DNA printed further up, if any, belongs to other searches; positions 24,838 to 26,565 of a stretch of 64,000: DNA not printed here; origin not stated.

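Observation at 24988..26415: Desaturase/XylM-type di-iron oxygenase fused to a Rieske ferredoxin, translationally locked into the inositol operon (MocD-MocE-like fusion)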

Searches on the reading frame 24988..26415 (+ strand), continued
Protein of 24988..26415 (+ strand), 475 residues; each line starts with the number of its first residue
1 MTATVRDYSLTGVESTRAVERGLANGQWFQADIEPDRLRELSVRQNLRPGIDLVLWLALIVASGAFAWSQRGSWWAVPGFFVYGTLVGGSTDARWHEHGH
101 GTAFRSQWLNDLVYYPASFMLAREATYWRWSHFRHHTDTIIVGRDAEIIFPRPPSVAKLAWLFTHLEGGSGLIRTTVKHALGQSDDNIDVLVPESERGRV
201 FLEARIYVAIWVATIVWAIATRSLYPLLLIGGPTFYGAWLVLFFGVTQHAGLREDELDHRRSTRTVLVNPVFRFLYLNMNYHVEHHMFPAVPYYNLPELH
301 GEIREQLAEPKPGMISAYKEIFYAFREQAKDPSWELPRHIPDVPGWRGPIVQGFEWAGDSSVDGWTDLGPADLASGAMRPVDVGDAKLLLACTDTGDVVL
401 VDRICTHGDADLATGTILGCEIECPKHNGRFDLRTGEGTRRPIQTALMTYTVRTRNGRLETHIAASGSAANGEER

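Call 60: get_annotated_region(hit=H21, flank=12000)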
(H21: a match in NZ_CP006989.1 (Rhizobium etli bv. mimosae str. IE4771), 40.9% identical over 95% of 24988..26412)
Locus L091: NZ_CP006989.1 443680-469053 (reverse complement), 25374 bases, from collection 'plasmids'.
description: Rhizobium etli bv. mimosae str. IE4771 plasmid pRetIE4771c, complete sequence
organism: Rhizobium etli bv. mimosae str. IE4771 (NCBI taxid 1432050)
taxonomy: Bacteria; Pseudomonadota; Alphaproteobacteria; Hyphomicrobiales; Rhizobiaceae; Rhizobium; Rhizobium etli; Rhizobium etli bv. mimosae str. IE4771
host: -; source: Phaseolus vulgaris,whole organism,nodule; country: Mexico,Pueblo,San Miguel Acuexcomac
typing (MOB-suite, as given by PLSDB): non-mobilizable
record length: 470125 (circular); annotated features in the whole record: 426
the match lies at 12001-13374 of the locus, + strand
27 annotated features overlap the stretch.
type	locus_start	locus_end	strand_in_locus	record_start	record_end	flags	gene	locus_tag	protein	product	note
CDS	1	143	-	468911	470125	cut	repC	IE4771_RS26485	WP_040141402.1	plasmid replication protein RepC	-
CDS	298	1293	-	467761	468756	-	repB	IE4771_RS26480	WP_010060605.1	plasmid partitioning protein RepB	-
CDS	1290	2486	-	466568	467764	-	repA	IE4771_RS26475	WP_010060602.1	plasmid partitioning protein RepA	-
CDS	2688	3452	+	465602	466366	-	cobF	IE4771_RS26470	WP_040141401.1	precorrin-6A synthase (deacetylating)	GO:0009236 - cobalamin biosynthetic process [Evidence IEA]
CDS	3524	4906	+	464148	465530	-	cobG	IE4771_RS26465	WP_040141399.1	precorrin-3B synthase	GO:0019250 - aerobic cobalamin biosynthetic process [Evidence IEA]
CDS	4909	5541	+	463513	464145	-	-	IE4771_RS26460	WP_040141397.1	precorrin-8X methylmutase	GO:0009236 - cobalamin biosynthetic process [Evidence IEA]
CDS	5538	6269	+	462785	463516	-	-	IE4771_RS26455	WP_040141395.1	precorrin-2 C(20)-methyltransferase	GO:0009236 - cobalamin biosynthetic process [Evidence IEA]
CDS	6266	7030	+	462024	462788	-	-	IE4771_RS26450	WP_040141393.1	precorrin-3B C(17)-methyltransferase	-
CDS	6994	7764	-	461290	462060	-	-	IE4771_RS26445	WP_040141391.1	cobalt-precorrin-6A reductase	GO:0009236 - cobalamin biosynthetic process [Evidence IEA]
CDS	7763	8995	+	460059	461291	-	-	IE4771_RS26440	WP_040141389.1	bifunctional cobalt-precorrin-7 (C(5))-methyltransferase/cobalt-precorrin-6B (C(15))-methyltransferase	-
CDS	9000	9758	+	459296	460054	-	cobM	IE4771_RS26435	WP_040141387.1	precorrin-4 C(11)-methyltransferase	GO:0009236 - cobalamin biosynthetic process [Evidence IEA]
CDS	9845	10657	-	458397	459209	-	-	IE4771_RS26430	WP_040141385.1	TIM barrel protein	-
CDS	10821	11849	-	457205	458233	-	-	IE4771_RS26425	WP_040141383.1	LacI family DNA-binding transcriptional regulator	-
CDS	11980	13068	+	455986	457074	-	-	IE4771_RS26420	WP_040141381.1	fatty acid desaturase family protein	-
CDS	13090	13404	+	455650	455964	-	-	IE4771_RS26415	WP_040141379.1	MocE family 2Fe-2S type ferredoxin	-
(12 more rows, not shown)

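Call 63: search_protein_families(library=ncbifam, proteins=[L089:14677-15474:+, L087:10407-11204:+, L089:12001-13083:+, L089:13108-13422:+, L089:13433-14656:+, L088:15570-16361:+, L087:12482-13294:+], max_evalue=0.00001)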
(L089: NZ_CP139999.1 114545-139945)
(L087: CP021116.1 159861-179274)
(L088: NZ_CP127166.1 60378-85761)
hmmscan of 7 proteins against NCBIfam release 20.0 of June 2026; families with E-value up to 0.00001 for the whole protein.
L089:14677-15474:+ (265 aa): 2 families
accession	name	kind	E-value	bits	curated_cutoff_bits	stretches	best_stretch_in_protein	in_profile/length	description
NF001452.0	PRK00311.1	subfamily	4.4e-37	127.8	272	1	75-247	96-265/267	3-methyl-2-oxobutanoate hydroxymethyltransferase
TIGR00222.1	panB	equivalog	1.2e-29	103.6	207.55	1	52-247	70-262/264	3-methyl-2-oxobutanoate hydroxymethyltransferase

L087:10407-11204:+ (265 aa): 2 families
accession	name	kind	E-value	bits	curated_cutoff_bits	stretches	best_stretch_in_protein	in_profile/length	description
NF001452.0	PRK00311.1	subfamily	7.5e-34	117.2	272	1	61-250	79-266/267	3-methyl-2-oxobutanoate hydroxymethyltransferase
TIGR00222.1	panB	equivalog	2.4e-28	99.4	207.55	1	55-249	71-262/264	3-methyl-2-oxobutanoate hydroxymethyltransferase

L089:12001-13083:+ (360 aa): 1 family
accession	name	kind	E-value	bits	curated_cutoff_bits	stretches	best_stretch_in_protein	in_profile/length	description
NF052549.1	FAdesatDesBBac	equivalog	8.1e-07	28.6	500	1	71-308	52-294/340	Delta(10) desaturase DesB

L089:13108-13422:+ (104 aa): 5 families
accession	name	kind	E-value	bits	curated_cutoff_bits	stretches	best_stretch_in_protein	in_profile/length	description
TIGR02377.1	MocE_fam_FeS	subfamily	3.6e-51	171.4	136.15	1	4-102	1-99/101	MocE family 2Fe-2S type ferredoxin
NF041683.1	ant_diox_AndAb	equivalog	4.4e-21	75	150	1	4-102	1-98/100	anthranilate 1,2-dioxygenase ferredoxin subunit AndAb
NF007422.0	PRK09965.1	equivalog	5.5e-20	71.4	113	1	5-103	3-99/106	bifunctional 3-phenylpropionate/cinnamic acid dioxygenase ferredoxin subunit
NF042948.2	3PPDioc_HcaC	equivalog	4.6e-19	68.6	150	1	5-103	3-101/105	3-phenylpropionate/cinnamic acid dioxygenase ferredoxin subunit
TIGR02378.1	nirD_assim_sml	equivalog_domain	9.7e-15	54.6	74.65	1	4-102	1-103/105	nitrite reductase small subunit NirD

L089:13433-14656:+ (407 aa): 52 families (the best 25 are shown)
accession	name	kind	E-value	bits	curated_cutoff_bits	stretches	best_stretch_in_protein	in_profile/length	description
NF042949.2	3PPDioc_HcaD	equivalog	6.3e-112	374.1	450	1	3-386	3-381/386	3-phenylpropionate/cinnamic acid dioxygenase ferredoxin--NAD(+) reductase subunit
NF041682.1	ant_diox_AndAa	equivalog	2.9e-107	358.9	650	1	3-405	5-406/406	anthranilate 1,2-dioxygenase system ferredoxin--NAD(+) reductase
NF007286.0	PRK09754.1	equivalog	7.1e-94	314.8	447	1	3-377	5-376/400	phenylpropionate dioxygenase ferredoxin reductase subunit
NF045765.1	PhenlGlyoxDHPadH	equivalog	3.5e-48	164.5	475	1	2-307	3-309/416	NADH-dependent phenylglyoxylate dehydrogenase subunit epsilon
NF003437.0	PRK04965.1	equivalog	2.1e-44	152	392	1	3-275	4-276/378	NADH:flavorubredoxin reductase NorW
TIGR02374.1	nitri_red_nirB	equivalog_domain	2.4e-42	145.3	578.35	1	5-277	2-281/794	nitrite reductase large subunit NirB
TIGR03385.1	CoA_CoA_reduc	equivalog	5.1e-34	117.8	578.8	1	5-308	3-316/439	CoA-disulfide reductase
NF007123.0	PRK09564.1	equivalog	1e-32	113.4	458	1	57-307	58-316/444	CoA-disulfide reductase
TIGR02053.1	MerA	equivalog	2.3e-28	99.4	454.45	1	69-309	103-332/465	mercury(II) reductase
TIGR01350.1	lipoamide_DH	equivalog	3.4e-27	95.3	408.8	1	88-277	119-312/461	dihydrolipoyl dehydrogenase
NF011565.0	PRK14989.1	subfamily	1.1e-26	93.2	883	1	4-277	6-286/847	nitrite reductase large subunit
NF046103.1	NOXase_Strep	equivalog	4.2e-26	91.9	600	1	58-310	58-316/442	H2O-forming NADH oxidase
NF004991.0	PRK06370.1-3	subfamily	8.6e-26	90.5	620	1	67-275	138-343/509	FAD-containing oxidoreductase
NF005883.0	PRK07845.1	equivalog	1.9e-24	86.5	479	1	66-276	104-316/466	NAD(P)H-quinone dehydrogenase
NF005884.0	PRK07846.1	equivalog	6.4e-22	77.8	501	1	86-275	119-305/454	mycothione reductase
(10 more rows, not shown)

L088:15570-16361:+ (263 aa): 0 families

L087:12482-13294:+ (270 aa): 0 families

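Call 67: find_encoding_contigs(protein=P0090, flank=10000, max_places=2)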
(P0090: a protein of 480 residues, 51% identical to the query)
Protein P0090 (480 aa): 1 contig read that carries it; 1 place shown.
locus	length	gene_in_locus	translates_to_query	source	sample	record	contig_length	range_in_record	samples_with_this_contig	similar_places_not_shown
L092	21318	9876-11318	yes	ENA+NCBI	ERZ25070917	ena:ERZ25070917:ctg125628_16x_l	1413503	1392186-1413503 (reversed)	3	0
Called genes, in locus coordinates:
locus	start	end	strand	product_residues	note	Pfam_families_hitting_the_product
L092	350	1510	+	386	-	PF01527:HTH_Tnp_1, PF13276:HTH_21, PF00665:rve, PF13683:rve_3, PF13333:rve_2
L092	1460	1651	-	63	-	-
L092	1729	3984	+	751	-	PF02653:BPD_transp_2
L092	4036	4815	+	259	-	PF00005:ABC_tran, PF13304:AAA_21 (faint)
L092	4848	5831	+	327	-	PF00294:PfkB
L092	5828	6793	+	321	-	PF00389:2-Hacid_dh, PF02826:2-Hacid_dh_C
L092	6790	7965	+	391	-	PF01408:GFO_IDH_MocA, PF02894:GFO_IDH_MocA_C, PF22725:GFO_IDH_MocA_C3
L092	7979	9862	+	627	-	PF02776:TPP_enzyme_N, PF00205:TPP_enzyme_M, PF02775:TPP_enzyme_C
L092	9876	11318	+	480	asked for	PF00487:FA_desaturase, PF00355:Rieske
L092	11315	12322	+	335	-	PF01408:GFO_IDH_MocA, PF02894:GFO_IDH_MocA_C, PF22725:GFO_IDH_MocA_C3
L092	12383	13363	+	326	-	PF01073:3Beta_HSD (weak), PF01370:Epimerase, PF04321:RmlD_sub_bind, PF07993:NAD_binding_4 (faint), PF16363:GDP_Man_Dehyd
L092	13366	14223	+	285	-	PF04962:KduI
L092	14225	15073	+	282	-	PF09863:DUF2090 (weak), PF01791:DeoC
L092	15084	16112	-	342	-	PF00733:Asn_synthase (weak), PF03054:tRNA_Me_trans, PF20259:tRNA_Me_trans_M, PF20258:tRNA_Me_trans_C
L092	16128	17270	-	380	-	PF00266:Aminotran_5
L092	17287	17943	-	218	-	PF22234:Rv2466c-like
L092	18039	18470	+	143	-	PF10604:Polyketide_cyc2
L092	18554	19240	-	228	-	PF01694:Rhomboid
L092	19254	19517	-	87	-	PF01106:NifU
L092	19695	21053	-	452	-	PF00275:EPSP_synthase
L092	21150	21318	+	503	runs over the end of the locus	PF07690:MFS_1, PF00083:Sugar_tr (faint), PF07690:MFS_1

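Call 68: find_encoding_contigs(protein=P0041, flank=10000, max_places=2)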
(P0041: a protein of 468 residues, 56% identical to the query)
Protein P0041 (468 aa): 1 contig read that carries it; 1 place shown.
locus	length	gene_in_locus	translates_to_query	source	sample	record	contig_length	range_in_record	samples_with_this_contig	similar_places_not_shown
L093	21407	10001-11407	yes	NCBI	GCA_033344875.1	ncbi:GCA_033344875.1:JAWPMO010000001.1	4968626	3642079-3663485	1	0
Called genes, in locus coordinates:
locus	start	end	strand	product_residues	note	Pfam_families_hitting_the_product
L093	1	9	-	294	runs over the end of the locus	PF00532:Peripla_BP_1, PF13407:Peripla_BP_4, PF13377:Peripla_BP_3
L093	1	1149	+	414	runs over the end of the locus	PF01261:AP_endonuc_2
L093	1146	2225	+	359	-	PF00532:Peripla_BP_1, PF13407:Peripla_BP_4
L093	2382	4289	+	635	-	PF02653:BPD_transp_2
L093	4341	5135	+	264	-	PF00005:ABC_tran, PF13304:AAA_21 (faint)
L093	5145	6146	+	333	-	PF00294:PfkB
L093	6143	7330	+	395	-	PF01408:GFO_IDH_MocA, PF02894:GFO_IDH_MocA_C, PF22725:GFO_IDH_MocA_C3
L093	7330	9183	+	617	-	PF02776:TPP_enzyme_N, PF00205:TPP_enzyme_M, PF02775:TPP_enzyme_C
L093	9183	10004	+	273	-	PF00106:adh_short, PF08659:KR, PF13561:adh_short_C2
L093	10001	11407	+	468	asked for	PF00487:FA_desaturase, PF00355:Rieske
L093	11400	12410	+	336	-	PF01408:GFO_IDH_MocA, PF02894:GFO_IDH_MocA_C, PF22725:GFO_IDH_MocA_C3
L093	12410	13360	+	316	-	PF01370:Epimerase, PF04321:RmlD_sub_bind, PF07993:NAD_binding_4 (faint), PF16363:GDP_Man_Dehyd (weak)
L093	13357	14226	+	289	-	PF04962:KduI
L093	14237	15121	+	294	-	PF01791:DeoC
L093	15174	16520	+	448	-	PF01261:AP_endonuc_2 (faint), PF27526:XylA2_C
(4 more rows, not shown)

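Call 69: find_encoding_contigs(protein=P0017, flank=10000, max_places=2)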
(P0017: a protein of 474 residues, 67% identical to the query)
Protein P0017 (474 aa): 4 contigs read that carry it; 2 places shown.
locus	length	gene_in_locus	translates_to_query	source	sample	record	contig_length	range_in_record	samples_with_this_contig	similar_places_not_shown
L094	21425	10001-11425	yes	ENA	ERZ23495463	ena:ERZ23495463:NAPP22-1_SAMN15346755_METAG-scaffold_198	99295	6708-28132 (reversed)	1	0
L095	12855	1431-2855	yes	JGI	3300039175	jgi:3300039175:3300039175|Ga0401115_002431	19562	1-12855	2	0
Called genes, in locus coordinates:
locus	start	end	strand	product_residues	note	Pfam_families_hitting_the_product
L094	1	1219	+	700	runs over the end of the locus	PF02653:BPD_transp_2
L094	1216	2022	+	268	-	PF00005:ABC_tran, PF13304:AAA_21 (faint)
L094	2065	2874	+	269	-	PF02548:Pantoate_transf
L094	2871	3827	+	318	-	PF00294:PfkB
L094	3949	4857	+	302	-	PF04962:KduI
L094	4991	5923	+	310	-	PF00389:2-Hacid_dh, PF02826:2-Hacid_dh_C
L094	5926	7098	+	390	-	PF01408:GFO_IDH_MocA, PF02894:GFO_IDH_MocA_C, PF22725:GFO_IDH_MocA_C3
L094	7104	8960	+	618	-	PF02776:TPP_enzyme_N, PF00205:TPP_enzyme_M, PF02775:TPP_enzyme_C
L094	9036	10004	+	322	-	PF01408:GFO_IDH_MocA, PF22725:GFO_IDH_MocA_C3, PF02894:GFO_IDH_MocA_C (faint)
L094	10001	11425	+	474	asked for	PF00487:FA_desaturase, PF00355:Rieske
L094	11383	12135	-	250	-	PF14378:PAP2_3, PF01569:PAP2 (weak), PF14360:PAP2_C (weak), PF24788:AtPDCT1_2 (weak)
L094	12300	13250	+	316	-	PF01370:Epimerase, PF04321:RmlD_sub_bind, PF16363:GDP_Man_Dehyd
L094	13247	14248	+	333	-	PF01408:GFO_IDH_MocA, PF02894:GFO_IDH_MocA_C, PF22725:GFO_IDH_MocA_C3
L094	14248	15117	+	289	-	PF23441:SDR (faint), PF00106:adh_short, PF08659:KR, PF13561:adh_short_C2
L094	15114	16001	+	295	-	PF04962:KduI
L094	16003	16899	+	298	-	PF09863:DUF2090, PF01791:DeoC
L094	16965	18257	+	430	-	PF07995:GSDH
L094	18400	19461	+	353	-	PF27840:ScmC (weak)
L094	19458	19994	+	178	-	PF05219:DREV (weak), PF13489:Methyltransf_23, PF08241:Methyltransf_11, PF08242:Methyltransf_12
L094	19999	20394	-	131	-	-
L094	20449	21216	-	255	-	PF00583:Acetyltransf_1 (weak)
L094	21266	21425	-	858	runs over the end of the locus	PF00873:ACR_tran, PF02355:SecD_SecF_C (faint), PF03176:MMPL, PF00873:ACR_tran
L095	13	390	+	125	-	PF02775:TPP_enzyme_C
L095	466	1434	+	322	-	PF01408:GFO_IDH_MocA, PF22725:GFO_IDH_MocA_C3, PF02894:GFO_IDH_MocA_C (faint)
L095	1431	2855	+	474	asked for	PF00487:FA_desaturase, PF00355:Rieske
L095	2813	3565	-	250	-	PF14378:PAP2_3, PF01569:PAP2 (weak), PF14360:PAP2_C (weak), PF24788:AtPDCT1_2 (weak)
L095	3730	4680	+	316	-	PF01370:Epimerase, PF04321:RmlD_sub_bind, PF16363:GDP_Man_Dehyd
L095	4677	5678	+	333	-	PF01408:GFO_IDH_MocA, PF02894:GFO_IDH_MocA_C, PF22725:GFO_IDH_MocA_C3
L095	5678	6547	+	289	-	PF23441:SDR (faint), PF00106:adh_short, PF08659:KR, PF13561:adh_short_C2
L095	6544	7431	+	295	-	PF04962:KduI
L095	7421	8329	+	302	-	PF09863:DUF2090, PF01791:DeoC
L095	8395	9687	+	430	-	PF07995:GSDH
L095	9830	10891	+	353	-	PF27840:ScmC (weak)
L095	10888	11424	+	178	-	PF05219:DREV (weak), PF13489:Methyltransf_23, PF08241:Methyltransf_11, PF08242:Methyltransf_12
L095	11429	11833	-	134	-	-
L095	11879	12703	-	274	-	PF00583:Acetyltransf_1 (weak)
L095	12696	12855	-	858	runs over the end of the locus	PF00873:ACR_tran, PF02355:SecD_SecF_C (faint), PF03176:MMPL, PF00873:ACR_tran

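Call 74: get_annotated_region(hit=H73, flank=12000)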
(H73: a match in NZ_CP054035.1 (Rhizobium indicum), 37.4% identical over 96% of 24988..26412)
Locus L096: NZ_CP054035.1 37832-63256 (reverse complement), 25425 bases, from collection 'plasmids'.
description: Rhizobium indicum strain JKLM 13E plasmid pPR13E04, complete sequence
organism: Rhizobium indicum (NCBI taxid 2583231)
taxonomy: Bacteria; Pseudomonadota; Alphaproteobacteria; Hyphomicrobiales; Rhizobiaceae; Rhizobium; Rhizobium indicum
host: -; source: Pisum sativum l. (pea),Pure culture,Pea root nodules,pea root nodules; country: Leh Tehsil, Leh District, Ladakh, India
typing (MOB-suite, as given by PLSDB): conjugative; relaxase MOBP; mating-pair formation MPF_T
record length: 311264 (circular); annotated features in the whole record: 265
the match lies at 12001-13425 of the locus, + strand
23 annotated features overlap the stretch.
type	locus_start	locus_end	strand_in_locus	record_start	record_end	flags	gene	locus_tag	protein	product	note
CDS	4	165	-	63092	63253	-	-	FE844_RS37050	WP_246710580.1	Lrp/AsnC ligand binding domain-containing protein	-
CDS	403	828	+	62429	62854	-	-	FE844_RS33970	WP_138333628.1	ACT domain-containing protein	-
CDS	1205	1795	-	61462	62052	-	-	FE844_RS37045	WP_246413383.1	hypothetical protein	-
CDS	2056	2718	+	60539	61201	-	-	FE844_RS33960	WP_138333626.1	transcriptional regulator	-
CDS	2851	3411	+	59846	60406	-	-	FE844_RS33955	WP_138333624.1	hypothetical protein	-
CDS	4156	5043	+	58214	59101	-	iolE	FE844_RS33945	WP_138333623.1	myo-inosose-2 dehydratase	GO:0019310 - inositol catabolic process [Evidence IEA]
CDS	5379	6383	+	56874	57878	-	-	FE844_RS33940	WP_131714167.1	Gfo/Idh/MocA family oxidoreductase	-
CDS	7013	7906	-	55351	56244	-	-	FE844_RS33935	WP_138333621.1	polysaccharide deacetylase family protein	-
CDS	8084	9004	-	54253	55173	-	-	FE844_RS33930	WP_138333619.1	Gfo/Idh/MocA family oxidoreductase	-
CDS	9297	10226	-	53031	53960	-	-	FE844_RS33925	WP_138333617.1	sugar ABC transporter substrate-binding protein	-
CDS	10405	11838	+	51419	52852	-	-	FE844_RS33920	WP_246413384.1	PLP-dependent aminotransferase family protein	-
CDS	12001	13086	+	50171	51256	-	-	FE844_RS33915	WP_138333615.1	fatty acid desaturase family protein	-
CDS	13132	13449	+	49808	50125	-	-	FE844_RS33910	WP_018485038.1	MocE family 2Fe-2S type ferredoxin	-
CDS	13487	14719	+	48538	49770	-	-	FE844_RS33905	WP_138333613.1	FAD-dependent oxidoreductase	-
CDS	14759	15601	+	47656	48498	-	-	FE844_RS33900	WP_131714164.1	3-methyl-2-oxobutanoate hydroxymethyltransferase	GO:0015940 - pantothenate biosynthetic process [Evidence IEA]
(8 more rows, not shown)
